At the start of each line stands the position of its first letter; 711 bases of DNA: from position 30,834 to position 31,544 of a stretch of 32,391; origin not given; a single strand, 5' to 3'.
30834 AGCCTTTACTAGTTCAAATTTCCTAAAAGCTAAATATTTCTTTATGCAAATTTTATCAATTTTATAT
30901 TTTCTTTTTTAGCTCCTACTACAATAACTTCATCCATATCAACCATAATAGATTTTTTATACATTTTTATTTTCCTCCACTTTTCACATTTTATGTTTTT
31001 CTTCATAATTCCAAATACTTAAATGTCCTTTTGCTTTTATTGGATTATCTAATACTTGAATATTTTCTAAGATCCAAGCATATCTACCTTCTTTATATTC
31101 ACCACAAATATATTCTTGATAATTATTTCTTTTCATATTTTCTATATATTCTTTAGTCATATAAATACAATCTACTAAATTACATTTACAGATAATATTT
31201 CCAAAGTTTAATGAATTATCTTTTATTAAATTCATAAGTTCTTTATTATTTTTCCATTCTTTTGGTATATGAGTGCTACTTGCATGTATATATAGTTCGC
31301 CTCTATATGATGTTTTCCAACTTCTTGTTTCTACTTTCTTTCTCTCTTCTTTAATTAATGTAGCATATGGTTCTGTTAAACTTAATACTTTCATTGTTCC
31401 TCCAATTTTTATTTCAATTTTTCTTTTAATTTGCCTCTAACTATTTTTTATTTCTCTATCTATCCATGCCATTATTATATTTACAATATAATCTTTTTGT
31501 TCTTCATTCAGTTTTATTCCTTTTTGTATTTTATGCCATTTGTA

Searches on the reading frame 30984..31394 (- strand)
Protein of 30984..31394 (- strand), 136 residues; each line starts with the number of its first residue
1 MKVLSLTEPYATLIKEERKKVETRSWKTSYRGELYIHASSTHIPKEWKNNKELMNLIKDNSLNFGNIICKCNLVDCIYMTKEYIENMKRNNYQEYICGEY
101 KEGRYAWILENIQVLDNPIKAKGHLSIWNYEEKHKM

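Call 33: find_encoding_contigs(protein=window:30984-31394:-, flank=10000, max_places=6)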
Protein window:30984-31394:- (136 aa): 23 contigs read that carry it; 6 places shown.
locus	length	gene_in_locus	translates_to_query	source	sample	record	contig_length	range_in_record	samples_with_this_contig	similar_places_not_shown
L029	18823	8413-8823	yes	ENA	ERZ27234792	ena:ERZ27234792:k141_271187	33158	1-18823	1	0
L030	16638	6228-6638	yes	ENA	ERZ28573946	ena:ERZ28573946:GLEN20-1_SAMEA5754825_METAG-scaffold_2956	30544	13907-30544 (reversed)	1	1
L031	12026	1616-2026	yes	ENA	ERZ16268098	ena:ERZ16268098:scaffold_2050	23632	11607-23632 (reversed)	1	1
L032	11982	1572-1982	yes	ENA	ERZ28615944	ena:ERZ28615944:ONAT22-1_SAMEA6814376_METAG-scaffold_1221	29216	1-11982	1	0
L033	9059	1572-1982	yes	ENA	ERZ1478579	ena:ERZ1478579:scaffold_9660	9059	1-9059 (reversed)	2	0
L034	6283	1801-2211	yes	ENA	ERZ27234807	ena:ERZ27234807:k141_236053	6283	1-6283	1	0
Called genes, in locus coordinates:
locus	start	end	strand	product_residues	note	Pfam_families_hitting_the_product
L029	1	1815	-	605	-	?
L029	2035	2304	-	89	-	-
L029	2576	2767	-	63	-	-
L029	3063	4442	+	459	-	PF01938:TRAM, PF08123:DOT1 (faint), PF05958:tRNA_U5-meth_tr, PF02475:TRM5-TYW2_MTfase, PF03602:Cons_hypoth95 (weak), PF05175:MTS (weak), PF09445:Methyltransf_15 (weak), PF13847:Methyltransf_31, +1 more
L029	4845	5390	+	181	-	PF00293:NUDIX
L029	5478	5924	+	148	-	PF00293:NUDIX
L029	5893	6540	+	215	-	PF01327:Pep_deformylase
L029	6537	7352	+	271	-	PF02463:SMC_N, PF13476:AAA_23 (weak), PF00005:ABC_tran (weak), PF13175:AAA_15, PF13304:AAA_21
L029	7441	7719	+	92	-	PF08282:Hydrolase_3 (weak)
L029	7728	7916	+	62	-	-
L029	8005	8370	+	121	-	PF13811:DUF4186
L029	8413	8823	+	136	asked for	PF04266:ASCH (weak)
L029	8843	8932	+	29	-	-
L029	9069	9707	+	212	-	-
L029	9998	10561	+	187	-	PF00293:NUDIX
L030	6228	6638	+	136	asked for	PF04266:ASCH (weak)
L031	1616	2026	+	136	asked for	PF04266:ASCH (weak)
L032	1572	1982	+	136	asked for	PF04266:ASCH (weak)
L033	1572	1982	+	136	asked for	PF04266:ASCH (weak)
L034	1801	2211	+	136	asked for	PF04266:ASCH (weak)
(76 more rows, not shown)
